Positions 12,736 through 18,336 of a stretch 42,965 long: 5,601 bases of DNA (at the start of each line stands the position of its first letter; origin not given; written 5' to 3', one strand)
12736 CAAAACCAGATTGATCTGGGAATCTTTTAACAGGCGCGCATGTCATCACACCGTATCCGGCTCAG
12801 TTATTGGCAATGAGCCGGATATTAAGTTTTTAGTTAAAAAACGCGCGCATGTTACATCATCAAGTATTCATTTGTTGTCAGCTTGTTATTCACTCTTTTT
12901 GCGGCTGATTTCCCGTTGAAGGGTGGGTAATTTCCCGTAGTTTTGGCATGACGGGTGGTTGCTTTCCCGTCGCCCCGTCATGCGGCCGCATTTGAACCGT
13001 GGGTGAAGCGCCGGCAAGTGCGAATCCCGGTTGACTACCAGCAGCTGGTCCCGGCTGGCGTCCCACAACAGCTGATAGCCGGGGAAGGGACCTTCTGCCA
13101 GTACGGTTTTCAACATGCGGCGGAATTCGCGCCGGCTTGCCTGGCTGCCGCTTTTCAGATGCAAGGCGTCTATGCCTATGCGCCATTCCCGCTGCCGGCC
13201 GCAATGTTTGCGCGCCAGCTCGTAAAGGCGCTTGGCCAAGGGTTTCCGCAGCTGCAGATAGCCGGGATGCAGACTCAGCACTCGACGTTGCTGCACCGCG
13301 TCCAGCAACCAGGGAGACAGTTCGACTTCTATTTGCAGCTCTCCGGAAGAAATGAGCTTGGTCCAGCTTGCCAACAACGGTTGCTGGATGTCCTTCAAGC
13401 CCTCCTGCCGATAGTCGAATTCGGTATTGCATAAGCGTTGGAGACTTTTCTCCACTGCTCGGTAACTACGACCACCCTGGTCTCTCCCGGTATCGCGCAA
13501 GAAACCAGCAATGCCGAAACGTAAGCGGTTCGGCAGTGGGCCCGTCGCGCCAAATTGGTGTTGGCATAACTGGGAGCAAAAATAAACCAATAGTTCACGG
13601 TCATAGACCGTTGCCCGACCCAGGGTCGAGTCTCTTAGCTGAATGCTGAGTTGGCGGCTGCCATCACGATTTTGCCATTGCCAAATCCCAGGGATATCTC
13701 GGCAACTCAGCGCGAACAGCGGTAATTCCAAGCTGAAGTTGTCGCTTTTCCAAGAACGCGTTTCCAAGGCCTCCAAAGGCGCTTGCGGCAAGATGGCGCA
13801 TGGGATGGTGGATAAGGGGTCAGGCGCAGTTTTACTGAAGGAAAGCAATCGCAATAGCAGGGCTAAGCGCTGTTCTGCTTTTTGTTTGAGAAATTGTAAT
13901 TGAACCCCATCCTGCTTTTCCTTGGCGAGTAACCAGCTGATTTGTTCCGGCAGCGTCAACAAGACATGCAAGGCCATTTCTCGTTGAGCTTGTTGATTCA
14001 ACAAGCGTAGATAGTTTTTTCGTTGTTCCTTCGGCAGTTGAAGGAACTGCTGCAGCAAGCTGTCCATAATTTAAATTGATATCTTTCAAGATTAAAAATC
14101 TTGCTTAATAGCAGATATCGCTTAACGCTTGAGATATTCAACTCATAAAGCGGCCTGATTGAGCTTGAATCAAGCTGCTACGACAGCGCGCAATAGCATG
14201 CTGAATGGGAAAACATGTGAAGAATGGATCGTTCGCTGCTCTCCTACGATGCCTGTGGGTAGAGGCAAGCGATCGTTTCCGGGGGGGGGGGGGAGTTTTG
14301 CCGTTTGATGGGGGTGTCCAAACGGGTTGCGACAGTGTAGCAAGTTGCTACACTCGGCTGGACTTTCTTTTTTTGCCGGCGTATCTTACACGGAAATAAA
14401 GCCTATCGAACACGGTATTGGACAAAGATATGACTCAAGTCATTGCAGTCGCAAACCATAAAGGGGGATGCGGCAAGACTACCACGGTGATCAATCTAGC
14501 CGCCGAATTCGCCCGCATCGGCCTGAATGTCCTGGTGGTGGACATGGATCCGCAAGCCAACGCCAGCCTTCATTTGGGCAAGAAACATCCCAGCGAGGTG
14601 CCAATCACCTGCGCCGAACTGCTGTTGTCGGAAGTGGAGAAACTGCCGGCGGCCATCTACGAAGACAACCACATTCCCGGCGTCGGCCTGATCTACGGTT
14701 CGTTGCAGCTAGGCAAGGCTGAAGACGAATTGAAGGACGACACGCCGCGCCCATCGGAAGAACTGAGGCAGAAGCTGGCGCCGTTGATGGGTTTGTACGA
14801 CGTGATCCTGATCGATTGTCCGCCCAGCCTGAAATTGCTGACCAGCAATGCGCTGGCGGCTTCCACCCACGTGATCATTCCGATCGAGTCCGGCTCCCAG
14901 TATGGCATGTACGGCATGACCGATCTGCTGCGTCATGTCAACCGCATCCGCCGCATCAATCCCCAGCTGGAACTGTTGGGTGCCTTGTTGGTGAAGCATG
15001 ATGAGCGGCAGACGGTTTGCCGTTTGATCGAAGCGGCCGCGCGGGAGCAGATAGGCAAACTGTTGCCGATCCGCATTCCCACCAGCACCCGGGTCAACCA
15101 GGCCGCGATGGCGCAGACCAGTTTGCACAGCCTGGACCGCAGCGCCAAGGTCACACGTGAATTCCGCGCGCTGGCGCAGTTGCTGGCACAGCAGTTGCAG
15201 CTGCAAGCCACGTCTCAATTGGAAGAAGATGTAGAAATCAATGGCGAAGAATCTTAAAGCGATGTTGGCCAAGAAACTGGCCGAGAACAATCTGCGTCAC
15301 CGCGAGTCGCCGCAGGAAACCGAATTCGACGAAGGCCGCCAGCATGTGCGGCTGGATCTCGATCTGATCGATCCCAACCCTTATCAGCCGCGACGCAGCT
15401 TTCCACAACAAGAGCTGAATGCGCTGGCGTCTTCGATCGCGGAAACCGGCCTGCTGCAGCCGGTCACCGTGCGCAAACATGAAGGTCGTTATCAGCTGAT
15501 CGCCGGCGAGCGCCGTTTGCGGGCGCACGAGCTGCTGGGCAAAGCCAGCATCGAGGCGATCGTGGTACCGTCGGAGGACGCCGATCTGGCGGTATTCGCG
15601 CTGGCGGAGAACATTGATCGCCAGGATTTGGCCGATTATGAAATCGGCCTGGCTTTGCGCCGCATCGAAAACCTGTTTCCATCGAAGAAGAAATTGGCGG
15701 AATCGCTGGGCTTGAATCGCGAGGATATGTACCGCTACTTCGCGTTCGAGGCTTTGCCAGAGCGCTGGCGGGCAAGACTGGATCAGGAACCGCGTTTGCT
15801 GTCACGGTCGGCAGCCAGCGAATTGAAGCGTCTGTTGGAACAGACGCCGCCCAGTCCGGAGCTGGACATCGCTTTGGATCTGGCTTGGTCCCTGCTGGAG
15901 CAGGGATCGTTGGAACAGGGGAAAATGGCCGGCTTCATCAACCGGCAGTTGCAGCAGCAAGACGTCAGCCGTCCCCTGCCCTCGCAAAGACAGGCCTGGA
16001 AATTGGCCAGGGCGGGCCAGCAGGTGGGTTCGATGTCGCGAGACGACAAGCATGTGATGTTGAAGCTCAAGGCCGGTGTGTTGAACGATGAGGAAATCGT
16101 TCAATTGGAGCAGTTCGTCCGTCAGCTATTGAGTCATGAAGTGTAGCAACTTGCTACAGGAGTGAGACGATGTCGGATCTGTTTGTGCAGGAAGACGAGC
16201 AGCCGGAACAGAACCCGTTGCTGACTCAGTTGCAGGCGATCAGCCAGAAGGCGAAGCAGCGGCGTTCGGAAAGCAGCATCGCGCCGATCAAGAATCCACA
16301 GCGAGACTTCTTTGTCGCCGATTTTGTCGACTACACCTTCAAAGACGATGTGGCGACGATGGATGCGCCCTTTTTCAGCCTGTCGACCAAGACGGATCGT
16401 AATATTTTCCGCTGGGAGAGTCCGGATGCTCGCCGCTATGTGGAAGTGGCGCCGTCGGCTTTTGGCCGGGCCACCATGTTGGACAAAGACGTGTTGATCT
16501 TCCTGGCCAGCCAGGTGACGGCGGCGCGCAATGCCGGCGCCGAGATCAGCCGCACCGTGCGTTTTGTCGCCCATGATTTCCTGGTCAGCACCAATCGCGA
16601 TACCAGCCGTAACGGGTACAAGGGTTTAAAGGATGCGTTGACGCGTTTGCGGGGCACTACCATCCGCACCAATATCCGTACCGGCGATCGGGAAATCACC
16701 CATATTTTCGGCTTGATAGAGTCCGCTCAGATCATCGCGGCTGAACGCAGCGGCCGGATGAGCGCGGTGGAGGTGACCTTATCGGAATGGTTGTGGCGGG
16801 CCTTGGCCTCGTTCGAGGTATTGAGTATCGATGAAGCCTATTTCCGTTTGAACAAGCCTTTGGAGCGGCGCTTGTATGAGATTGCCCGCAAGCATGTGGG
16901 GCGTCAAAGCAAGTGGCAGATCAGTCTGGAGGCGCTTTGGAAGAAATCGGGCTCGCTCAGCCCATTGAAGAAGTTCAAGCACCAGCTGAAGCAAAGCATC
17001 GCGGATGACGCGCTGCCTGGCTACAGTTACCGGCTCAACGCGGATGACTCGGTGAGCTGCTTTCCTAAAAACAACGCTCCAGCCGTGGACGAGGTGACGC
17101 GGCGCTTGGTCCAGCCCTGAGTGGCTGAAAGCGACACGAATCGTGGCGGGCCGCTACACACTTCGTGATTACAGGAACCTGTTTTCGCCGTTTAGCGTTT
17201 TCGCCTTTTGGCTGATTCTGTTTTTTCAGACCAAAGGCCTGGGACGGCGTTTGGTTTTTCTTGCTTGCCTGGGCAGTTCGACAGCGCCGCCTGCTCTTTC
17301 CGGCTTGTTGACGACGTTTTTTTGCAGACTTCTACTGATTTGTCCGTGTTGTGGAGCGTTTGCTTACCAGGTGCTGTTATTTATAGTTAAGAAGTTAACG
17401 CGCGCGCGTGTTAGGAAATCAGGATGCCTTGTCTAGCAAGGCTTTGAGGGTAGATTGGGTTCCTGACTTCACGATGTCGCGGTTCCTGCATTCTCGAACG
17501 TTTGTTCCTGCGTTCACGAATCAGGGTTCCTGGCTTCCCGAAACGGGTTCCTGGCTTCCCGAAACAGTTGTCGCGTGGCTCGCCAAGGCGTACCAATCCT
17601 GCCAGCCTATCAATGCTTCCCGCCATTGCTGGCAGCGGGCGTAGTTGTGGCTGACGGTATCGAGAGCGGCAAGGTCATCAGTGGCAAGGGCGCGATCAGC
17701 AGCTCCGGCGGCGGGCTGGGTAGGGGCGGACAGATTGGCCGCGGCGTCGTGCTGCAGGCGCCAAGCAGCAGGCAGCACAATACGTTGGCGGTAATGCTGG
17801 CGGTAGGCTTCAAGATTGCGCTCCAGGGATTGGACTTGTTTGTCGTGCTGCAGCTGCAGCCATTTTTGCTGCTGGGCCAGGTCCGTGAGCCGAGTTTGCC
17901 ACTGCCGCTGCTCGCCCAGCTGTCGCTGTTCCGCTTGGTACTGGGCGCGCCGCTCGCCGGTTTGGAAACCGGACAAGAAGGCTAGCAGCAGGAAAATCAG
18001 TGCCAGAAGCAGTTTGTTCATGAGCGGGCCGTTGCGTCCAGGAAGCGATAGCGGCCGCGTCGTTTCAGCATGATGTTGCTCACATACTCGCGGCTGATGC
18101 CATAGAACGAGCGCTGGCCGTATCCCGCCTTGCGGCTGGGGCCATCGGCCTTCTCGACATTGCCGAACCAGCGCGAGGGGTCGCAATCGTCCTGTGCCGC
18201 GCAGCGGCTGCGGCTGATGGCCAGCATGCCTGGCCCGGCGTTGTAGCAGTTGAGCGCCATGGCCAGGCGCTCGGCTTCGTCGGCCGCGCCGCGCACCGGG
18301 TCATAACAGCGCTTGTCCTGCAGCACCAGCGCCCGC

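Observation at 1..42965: Afp/PVC-like extracellular contractile injection system (eCIS) in two co-oriented blocks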

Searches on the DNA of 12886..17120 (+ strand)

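Call 9: search_dna_similar(query=window:12886-17120:+, collection=plasmids, mode=near, max_rows=15)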
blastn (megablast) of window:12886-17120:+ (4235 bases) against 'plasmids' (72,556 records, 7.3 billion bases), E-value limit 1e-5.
Records with a match: 4; places in all: 5; records where one place covers at least 80% of the query: 2.
Best place of each record, by identity: 95-99% 4.
By first word of the organism name: Chromobacterium 3; Salipiger 1.
By predicted mobility (MOB-suite, as given by PLSDB): non-mobilizable 4.
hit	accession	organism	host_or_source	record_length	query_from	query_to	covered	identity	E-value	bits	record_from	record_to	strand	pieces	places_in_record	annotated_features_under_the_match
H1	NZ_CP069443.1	Chromobacterium violaceum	-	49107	1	4235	100%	98.7%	0e+0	7513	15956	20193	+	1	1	replication initiator protein A (x2) | ParB/RepB/Spo0J family partition protein | ParA family protein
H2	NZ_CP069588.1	Chromobacterium violaceum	-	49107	1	4235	100%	98.7%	0e+0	7513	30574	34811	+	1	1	replication initiator protein A (x2) | ParB/RepB/Spo0J family partition protein | ParA family protein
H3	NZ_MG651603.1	Chromobacterium violaceum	Malaysia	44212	1395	4235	67%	98.7%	0e+0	5044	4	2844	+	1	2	replication initiator protein A | ParB/RepB/Spo0J family partition protein | ParA family protein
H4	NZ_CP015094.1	Salipiger abyssi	single cell,marine seawater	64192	298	339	1%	95.2%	1e-7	68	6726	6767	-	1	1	replication initiator protein A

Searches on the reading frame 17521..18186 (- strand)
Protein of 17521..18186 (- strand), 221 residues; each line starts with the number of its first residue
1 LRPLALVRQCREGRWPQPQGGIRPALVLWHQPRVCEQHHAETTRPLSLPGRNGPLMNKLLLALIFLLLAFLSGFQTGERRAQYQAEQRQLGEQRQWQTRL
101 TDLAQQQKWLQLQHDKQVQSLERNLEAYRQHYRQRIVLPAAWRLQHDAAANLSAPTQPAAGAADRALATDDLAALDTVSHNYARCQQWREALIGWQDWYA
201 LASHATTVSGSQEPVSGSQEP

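Call 31: search_protein_families(library=pfam, proteins=[window:17521-18186:-], max_evalue=5)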
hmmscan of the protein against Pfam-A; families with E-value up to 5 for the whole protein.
window:17521-18186:- (221 aa): 3 families
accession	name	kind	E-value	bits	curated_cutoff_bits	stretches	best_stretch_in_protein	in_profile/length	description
PF25263.1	DUF7863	-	0.086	12.9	25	1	84-130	9-57/169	Domain of unknown function (DUF7863)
PF02472.21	ExbD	-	0.21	12.1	25.4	1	54-151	12-108/128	Biopolymer transport protein ExbD/TolR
PF19380.4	DUF5955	-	0.24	12.2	27.1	1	161-192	28-60/88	Family of unknown function (DUF5955)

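Call 32: search_protein_families(library=phrogs, proteins=[window:17521-18186:-], max_evalue=0.01)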
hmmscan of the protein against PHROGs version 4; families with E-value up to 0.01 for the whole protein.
window:17521-18186:- (221 aa): 3 families
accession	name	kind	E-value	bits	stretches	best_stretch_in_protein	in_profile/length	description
phrog_4952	-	other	2.4e-09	38.4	1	68-205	17-168/171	signal peptide motif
phrog_6197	-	lysis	0.00076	20.6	1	61-136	10-84/167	Rz-like spanin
phrog_8821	-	lysis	0.0023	19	1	58-151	11-112/130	Rz-like spanin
